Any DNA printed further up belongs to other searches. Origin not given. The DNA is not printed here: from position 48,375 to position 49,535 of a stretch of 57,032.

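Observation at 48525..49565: Low-GC orphan gene (286 aa) next to the decayed toxin-antitoxin locus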

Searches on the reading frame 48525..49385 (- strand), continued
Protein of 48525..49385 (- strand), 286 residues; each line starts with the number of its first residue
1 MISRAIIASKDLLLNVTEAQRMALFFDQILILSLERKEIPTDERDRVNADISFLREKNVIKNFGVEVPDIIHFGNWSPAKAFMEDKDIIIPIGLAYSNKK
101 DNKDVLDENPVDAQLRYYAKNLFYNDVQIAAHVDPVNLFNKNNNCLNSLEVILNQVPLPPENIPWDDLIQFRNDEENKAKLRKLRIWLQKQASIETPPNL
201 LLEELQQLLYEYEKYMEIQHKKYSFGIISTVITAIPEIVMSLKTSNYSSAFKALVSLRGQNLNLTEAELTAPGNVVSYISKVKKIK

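Call 77: find_encoding_contigs(protein=P0200, flank=7000, max_places=2)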
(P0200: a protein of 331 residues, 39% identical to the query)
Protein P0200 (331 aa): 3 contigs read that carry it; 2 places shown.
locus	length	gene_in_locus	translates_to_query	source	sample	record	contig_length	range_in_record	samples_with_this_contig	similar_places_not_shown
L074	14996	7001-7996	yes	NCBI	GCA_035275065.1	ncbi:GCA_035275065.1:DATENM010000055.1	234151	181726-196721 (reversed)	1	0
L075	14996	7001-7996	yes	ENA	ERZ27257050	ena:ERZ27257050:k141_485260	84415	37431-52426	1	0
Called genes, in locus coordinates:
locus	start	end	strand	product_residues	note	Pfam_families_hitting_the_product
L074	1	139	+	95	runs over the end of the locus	-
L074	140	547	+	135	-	-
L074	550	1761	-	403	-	PF13676:TIR_2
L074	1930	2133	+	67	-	-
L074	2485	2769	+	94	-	-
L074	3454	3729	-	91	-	-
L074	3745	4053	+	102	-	-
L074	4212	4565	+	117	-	-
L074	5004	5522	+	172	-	-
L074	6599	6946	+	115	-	-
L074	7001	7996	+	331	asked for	-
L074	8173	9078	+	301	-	-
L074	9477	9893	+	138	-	-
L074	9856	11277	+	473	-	PF03237:Terminase_6N (weak)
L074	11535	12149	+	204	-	-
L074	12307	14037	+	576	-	PF23899:SU10_portal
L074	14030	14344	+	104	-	-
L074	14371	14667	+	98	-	-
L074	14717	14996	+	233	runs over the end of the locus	-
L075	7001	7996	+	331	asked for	-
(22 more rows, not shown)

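Call 80: search_protein_families(library=pfam, proteins=[L070:7991-8833:+, L071:7949-8716:+], max_evalue=0.01)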
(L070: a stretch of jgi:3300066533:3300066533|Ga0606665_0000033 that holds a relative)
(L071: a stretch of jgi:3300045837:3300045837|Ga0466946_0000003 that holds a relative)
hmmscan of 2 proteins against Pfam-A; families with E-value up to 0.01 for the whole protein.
L070:7991-8833:+ (280 aa): 1 family
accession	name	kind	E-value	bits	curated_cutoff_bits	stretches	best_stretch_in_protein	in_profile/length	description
PF04471.18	Mrr_cat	-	0.00086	19.9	21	1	39-121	6-80/115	Restriction endonuclease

L071:7949-8716:+ (255 aa): 0 families

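Call 86: find_encoding_contigs(protein=window:48525-49385:-, flank=10000, max_places=6)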
Protein window:48525-49385:- (286 aa): 1 contig read that carries it; 1 place shown.
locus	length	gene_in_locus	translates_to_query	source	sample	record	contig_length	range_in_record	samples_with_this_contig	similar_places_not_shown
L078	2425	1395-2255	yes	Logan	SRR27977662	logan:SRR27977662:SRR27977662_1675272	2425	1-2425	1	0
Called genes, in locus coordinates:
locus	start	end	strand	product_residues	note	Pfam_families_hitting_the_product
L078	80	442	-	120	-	PF11325:DUF3127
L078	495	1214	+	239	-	PF13489:Methyltransf_23 (weak), PF13847:Methyltransf_31 (weak), PF08241:Methyltransf_11 (weak), PF13649:Methyltransf_25 (weak)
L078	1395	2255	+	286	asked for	-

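Call 92: find_related_loci(query=P0200, collection=viral_contigs, flank=8000)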
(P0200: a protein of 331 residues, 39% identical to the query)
Query P0200 (331 aa) in viral_contigs; peptide patterns used: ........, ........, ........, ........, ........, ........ (x = any residue, [..] = any of these).
5 stretches matched a pattern, but none encodes a relative of the query by tblastn (E <= 1e-3).

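Call 93: find_related_loci(query=A1, collection=viral_contigs, flank=8000)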
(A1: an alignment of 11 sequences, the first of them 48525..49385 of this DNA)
Query A1 (286 aa) in viral_contigs; peptide patterns used: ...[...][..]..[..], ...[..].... (x = any residue, [..] = any of these).
28 stretches matched a pattern, but none encodes a relative of the query by tblastn (E <= 1e-3).

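Call 94: find_encoding_contigs(protein=P0211, flank=10000, max_places=2)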
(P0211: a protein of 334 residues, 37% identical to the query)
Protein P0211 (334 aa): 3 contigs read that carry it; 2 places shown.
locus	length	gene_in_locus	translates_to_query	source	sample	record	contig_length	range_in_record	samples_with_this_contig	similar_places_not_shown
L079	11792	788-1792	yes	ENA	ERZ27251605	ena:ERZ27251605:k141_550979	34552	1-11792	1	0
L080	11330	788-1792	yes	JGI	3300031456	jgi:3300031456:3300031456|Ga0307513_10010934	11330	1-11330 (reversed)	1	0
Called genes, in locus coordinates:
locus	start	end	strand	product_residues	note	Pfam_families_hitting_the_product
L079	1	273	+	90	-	?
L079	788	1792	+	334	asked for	-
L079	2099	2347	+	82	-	-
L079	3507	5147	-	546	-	-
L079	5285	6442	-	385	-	-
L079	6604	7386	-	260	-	PF13181:TPR_8 (faint), PF24885:TPR_NPHP3, PF25068:ARM_TT21_4th (faint), PF13176:TPR_7 (faint), PF13374:TPR_10 (faint), PF13424:TPR_12, PF24885:TPR_NPHP3, PF13424:TPR_12, +1 more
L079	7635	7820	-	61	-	-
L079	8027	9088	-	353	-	-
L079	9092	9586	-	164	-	-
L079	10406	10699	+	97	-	PF00303:Thymidylat_synt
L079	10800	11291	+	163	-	PF00186:DHFR_1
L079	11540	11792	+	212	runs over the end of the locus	PF12645:HTH_16 (faint), PF04542:Sigma70_r2, PF08281:Sigma70_r4_2, PF04545:Sigma70_r4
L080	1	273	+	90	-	?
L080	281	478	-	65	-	-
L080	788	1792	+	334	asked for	-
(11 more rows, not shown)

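Call 101: search_protein_families(library=padloc, alignment_id=A6, max_evalue=0.01)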
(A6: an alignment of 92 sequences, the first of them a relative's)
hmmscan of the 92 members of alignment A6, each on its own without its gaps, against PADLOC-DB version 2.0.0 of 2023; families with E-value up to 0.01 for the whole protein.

A. member 1, P0176 (313 aa): 0 families

B. families by the number of members that match (of 92 scanned): 2 families
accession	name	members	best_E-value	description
PDLC01938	CARF7--CARF_RelE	1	0.0026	-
PDLC02328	AbiEii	1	0.0046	AbiEii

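Call 110: search_dna_similar(query=P0047, collection=plasmids, mode=protein, max_evalue=0.001, max_rows=20)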
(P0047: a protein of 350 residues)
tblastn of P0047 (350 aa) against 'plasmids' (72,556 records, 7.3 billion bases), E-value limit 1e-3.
No match.

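Call 111: search_dna_similar(query=P0111, collection=plasmids, mode=protein, max_evalue=0.001, max_rows=20)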
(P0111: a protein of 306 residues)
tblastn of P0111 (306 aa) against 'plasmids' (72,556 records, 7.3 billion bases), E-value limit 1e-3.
No match.

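Call 112: search_dna_similar(query=P0111, collection=phages, mode=protein, max_evalue=0.001, max_rows=20)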
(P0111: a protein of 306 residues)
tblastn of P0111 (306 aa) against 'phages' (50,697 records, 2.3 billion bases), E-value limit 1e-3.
No match.
